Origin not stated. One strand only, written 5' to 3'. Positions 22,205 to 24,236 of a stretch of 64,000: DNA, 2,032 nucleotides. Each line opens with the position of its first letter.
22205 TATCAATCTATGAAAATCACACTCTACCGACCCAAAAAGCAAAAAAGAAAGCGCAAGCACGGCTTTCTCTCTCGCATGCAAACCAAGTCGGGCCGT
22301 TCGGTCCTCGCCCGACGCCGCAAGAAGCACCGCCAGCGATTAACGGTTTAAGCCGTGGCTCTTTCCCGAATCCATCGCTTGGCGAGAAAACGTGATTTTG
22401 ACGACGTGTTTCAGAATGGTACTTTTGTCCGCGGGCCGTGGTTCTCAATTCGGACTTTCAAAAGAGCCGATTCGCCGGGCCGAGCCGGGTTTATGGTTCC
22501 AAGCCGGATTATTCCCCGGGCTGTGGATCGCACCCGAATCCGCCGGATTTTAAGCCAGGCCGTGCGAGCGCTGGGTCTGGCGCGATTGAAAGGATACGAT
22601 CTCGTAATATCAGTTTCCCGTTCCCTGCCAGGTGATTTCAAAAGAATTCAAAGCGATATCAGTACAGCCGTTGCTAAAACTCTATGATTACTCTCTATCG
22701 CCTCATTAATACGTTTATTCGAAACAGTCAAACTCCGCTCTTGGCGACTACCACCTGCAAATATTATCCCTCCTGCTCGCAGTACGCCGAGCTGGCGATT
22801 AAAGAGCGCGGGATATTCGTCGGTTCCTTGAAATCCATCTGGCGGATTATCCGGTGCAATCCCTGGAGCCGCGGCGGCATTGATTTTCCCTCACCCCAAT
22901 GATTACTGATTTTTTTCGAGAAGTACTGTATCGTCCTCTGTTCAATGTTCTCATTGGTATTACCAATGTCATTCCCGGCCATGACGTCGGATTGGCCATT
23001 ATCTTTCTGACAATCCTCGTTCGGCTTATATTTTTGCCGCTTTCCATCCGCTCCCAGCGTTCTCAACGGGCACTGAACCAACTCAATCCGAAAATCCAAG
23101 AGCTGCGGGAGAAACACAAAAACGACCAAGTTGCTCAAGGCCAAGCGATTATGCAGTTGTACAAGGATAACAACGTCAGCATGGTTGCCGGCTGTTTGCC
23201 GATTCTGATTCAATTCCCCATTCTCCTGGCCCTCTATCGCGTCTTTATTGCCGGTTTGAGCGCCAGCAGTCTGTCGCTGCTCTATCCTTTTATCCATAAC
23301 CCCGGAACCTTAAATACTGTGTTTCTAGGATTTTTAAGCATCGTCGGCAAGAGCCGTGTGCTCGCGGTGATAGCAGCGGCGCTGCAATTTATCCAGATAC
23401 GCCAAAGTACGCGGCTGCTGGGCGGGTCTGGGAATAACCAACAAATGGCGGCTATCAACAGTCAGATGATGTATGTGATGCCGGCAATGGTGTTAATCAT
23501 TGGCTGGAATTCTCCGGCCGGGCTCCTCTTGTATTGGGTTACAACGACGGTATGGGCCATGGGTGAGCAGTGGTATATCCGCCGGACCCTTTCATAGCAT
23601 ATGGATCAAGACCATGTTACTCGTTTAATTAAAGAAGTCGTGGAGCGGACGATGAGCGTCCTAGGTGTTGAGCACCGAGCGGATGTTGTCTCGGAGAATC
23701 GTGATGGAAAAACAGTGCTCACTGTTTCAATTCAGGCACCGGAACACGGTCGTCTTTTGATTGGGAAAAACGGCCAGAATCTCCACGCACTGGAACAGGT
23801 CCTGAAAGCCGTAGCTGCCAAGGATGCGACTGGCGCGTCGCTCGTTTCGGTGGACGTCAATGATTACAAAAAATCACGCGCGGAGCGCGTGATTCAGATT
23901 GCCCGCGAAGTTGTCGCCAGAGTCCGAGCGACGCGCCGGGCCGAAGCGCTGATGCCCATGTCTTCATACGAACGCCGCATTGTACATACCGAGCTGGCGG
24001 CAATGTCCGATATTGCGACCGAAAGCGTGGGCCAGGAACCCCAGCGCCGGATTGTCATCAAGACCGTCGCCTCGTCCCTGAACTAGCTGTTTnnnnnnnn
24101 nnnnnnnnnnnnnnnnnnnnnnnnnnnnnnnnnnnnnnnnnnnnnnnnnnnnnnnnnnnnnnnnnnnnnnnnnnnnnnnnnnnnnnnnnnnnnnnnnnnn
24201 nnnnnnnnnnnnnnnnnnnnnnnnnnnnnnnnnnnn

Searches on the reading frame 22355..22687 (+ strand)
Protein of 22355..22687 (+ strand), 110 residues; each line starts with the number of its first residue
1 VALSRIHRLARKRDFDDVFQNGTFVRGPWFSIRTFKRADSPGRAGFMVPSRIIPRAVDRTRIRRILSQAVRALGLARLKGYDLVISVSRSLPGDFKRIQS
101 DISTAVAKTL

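Call 61: search_protein_families(library=pfam, max_evalue=0.001, proteins=[window:22355-22687:+])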
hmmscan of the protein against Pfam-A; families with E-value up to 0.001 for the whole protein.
window:22355-22687:+ (110 aa): 1 family
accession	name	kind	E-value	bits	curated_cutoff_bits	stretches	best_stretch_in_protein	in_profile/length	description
PF00825.24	Ribonuclease_P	-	1.3e-16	61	22.3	1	4-108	2-107/109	Ribonuclease P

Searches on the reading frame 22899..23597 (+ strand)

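Call 10: search_protein_families(library=pfam, max_evalue=0.001, proteins=[window:22899-23597:+])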
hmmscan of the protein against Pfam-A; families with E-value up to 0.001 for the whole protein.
window:22899-23597:+ (232 aa): 1 family
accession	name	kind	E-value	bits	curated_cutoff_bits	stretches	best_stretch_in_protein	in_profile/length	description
PF02096.25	60KD_IMP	-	8.5e-51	172.6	35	1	31-229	2-163/163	60Kd inner membrane protein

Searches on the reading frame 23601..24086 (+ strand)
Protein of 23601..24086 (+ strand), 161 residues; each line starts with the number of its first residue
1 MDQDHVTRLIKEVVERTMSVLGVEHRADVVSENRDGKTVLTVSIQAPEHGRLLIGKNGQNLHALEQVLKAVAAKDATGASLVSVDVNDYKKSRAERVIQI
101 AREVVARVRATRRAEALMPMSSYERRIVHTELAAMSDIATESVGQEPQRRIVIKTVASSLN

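Call 10: search_protein_families(library=pfam, max_evalue=0.001, proteins=[window:23601-24086:+])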
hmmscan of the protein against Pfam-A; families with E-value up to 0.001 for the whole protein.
window:23601-24086:+ (161 aa): 2 families
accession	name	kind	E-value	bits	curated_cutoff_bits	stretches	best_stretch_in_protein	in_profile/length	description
PF01424.28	R3H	-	2e-17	63.4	26.8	1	96-154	2-59/60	R3H domain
PF13083.13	KH_KhpA-B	-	2.8e-08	34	32.1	1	12-79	2-69/73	KhpA/KhpB, KH domain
